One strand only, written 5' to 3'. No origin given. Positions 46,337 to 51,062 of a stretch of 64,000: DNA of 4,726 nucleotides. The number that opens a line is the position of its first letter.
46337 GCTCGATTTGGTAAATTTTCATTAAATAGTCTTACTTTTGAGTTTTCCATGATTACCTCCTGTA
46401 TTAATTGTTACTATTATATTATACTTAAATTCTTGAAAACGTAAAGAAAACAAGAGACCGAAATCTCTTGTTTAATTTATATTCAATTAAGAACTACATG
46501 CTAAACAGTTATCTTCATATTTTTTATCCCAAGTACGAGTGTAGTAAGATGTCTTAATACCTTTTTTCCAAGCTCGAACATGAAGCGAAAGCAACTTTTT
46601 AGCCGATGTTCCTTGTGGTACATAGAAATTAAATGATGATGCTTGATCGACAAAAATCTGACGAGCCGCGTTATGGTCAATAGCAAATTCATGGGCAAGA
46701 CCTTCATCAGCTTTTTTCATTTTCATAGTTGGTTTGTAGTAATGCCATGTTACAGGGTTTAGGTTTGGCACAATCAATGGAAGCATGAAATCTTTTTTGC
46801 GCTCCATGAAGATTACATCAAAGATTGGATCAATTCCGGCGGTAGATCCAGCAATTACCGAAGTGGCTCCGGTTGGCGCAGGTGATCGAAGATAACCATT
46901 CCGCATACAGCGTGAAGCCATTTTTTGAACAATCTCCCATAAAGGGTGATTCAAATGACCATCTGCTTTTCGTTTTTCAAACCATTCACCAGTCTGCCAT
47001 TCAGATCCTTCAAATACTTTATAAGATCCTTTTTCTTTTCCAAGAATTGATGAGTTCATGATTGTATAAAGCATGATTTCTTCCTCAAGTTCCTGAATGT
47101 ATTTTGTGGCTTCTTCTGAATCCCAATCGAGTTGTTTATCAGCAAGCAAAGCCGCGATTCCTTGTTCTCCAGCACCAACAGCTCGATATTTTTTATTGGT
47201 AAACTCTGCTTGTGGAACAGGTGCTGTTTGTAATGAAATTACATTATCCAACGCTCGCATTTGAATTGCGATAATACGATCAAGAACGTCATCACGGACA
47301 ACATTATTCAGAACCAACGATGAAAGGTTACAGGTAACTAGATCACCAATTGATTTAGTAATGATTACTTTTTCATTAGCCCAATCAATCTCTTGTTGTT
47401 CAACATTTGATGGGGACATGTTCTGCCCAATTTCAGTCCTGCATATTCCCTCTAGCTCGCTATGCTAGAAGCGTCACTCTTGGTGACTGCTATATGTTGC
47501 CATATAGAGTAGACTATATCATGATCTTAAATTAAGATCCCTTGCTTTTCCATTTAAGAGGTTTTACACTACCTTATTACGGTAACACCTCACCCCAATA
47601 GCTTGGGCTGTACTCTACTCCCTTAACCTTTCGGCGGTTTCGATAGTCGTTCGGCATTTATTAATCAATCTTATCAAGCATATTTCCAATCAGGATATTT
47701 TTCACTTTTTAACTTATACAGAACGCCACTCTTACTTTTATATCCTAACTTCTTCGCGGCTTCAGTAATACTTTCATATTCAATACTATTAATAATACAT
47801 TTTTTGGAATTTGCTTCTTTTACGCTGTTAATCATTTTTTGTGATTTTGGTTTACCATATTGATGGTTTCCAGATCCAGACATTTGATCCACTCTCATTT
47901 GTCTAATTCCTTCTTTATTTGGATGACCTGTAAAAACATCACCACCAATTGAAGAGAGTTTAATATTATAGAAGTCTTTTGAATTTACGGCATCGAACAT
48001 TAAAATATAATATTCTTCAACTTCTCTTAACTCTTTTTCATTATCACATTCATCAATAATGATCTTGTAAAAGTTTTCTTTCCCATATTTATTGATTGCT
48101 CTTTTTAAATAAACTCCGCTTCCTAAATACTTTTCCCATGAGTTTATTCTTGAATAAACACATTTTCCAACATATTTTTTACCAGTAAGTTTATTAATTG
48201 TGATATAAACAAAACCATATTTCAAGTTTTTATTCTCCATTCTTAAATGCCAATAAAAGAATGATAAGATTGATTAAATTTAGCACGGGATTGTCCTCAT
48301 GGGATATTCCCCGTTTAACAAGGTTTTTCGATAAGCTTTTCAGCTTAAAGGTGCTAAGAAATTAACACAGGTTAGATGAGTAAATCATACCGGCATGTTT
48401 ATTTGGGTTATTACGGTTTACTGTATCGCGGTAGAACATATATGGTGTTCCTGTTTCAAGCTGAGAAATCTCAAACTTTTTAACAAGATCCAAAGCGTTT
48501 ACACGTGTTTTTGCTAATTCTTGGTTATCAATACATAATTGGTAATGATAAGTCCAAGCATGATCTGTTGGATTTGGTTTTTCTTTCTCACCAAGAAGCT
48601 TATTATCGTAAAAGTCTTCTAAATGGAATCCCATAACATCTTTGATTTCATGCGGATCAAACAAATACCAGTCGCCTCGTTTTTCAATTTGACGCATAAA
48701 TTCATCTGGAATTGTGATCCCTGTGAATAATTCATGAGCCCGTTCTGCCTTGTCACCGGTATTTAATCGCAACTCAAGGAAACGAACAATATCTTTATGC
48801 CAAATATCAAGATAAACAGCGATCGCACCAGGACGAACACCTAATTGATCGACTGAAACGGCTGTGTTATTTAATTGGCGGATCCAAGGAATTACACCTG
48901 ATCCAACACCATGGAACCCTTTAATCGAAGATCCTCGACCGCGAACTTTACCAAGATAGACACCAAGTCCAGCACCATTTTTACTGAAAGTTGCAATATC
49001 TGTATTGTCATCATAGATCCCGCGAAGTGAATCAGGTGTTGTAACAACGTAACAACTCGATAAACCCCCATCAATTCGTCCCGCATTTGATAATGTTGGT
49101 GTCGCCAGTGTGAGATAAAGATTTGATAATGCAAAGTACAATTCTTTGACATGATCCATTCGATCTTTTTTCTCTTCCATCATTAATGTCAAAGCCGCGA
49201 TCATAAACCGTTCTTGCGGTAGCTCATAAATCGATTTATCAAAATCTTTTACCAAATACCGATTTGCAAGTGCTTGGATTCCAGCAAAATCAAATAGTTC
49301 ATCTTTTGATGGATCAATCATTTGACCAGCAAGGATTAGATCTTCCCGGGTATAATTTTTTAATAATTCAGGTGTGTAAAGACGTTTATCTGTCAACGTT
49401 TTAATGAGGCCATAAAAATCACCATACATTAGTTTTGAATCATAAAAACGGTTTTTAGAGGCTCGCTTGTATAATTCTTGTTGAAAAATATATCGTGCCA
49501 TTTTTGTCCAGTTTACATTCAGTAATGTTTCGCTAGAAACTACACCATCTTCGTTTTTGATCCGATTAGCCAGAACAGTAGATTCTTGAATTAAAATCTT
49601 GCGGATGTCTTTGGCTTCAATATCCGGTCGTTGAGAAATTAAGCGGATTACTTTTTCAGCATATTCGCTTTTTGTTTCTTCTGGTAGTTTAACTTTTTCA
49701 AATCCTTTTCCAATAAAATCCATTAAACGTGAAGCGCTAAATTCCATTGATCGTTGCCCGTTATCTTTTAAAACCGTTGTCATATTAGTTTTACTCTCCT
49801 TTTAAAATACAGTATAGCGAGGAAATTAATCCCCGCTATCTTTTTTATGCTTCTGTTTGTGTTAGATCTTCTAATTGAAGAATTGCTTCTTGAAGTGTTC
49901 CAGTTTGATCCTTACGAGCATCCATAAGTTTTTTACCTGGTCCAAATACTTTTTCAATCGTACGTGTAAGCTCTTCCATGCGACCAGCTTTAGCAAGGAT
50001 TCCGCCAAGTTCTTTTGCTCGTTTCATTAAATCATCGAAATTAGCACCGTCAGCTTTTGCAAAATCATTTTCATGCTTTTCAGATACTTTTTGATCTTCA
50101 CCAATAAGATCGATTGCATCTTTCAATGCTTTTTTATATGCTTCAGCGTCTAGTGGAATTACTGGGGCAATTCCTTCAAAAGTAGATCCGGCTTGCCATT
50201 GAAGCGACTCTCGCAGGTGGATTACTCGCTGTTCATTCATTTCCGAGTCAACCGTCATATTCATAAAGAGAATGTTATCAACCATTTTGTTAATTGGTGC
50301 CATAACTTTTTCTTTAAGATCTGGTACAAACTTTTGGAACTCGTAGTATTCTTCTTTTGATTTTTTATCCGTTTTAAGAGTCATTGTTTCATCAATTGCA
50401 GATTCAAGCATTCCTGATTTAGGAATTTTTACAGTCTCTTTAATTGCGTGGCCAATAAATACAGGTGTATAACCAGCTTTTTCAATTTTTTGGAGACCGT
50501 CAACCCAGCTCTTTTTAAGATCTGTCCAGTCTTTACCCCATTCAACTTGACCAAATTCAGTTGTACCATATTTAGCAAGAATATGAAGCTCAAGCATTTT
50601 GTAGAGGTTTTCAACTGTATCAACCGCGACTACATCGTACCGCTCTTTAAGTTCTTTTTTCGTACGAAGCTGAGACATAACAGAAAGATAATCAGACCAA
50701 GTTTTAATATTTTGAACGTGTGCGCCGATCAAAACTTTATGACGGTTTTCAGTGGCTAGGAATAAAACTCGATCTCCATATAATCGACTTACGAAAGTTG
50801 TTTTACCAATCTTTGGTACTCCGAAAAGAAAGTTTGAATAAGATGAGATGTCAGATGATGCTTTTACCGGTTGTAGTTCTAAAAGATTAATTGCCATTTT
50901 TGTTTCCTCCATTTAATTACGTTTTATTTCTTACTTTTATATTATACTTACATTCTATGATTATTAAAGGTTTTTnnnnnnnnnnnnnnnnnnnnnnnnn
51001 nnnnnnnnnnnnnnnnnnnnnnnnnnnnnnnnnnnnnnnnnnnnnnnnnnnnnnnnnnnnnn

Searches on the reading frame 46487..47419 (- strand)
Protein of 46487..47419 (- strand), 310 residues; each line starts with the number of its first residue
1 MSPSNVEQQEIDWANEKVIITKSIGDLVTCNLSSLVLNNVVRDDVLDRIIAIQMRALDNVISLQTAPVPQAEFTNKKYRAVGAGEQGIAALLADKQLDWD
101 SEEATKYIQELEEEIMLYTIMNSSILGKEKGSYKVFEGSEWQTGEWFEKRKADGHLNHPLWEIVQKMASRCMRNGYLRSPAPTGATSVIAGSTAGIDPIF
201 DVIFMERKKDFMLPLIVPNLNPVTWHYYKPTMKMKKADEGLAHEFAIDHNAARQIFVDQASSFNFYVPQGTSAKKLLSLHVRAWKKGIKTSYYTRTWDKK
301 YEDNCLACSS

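Call 78: search_protein_families(library=pfam, proteins=[window:46487-47419:-], max_evalue=0.001)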
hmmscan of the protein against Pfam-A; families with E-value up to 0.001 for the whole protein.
window:46487-47419:- (310 aa): 1 family
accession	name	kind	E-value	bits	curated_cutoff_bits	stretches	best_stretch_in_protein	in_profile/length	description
PF02867.20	Ribonuc_red_lgC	-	2e-56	192.2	23.9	2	26-212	223-418/523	Ribonucleotide reductase, barrel domain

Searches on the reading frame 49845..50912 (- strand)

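Call 78: search_protein_families(library=pfam, proteins=[window:49845-50912:-], max_evalue=0.001)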
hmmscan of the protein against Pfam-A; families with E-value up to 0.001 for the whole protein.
window:49845-50912:- (355 aa): 1 family
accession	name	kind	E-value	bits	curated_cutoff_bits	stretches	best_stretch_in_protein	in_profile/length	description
PF13479.12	AAA_24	-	1.7e-29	103.5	27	1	26-244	4-194/195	AAA domain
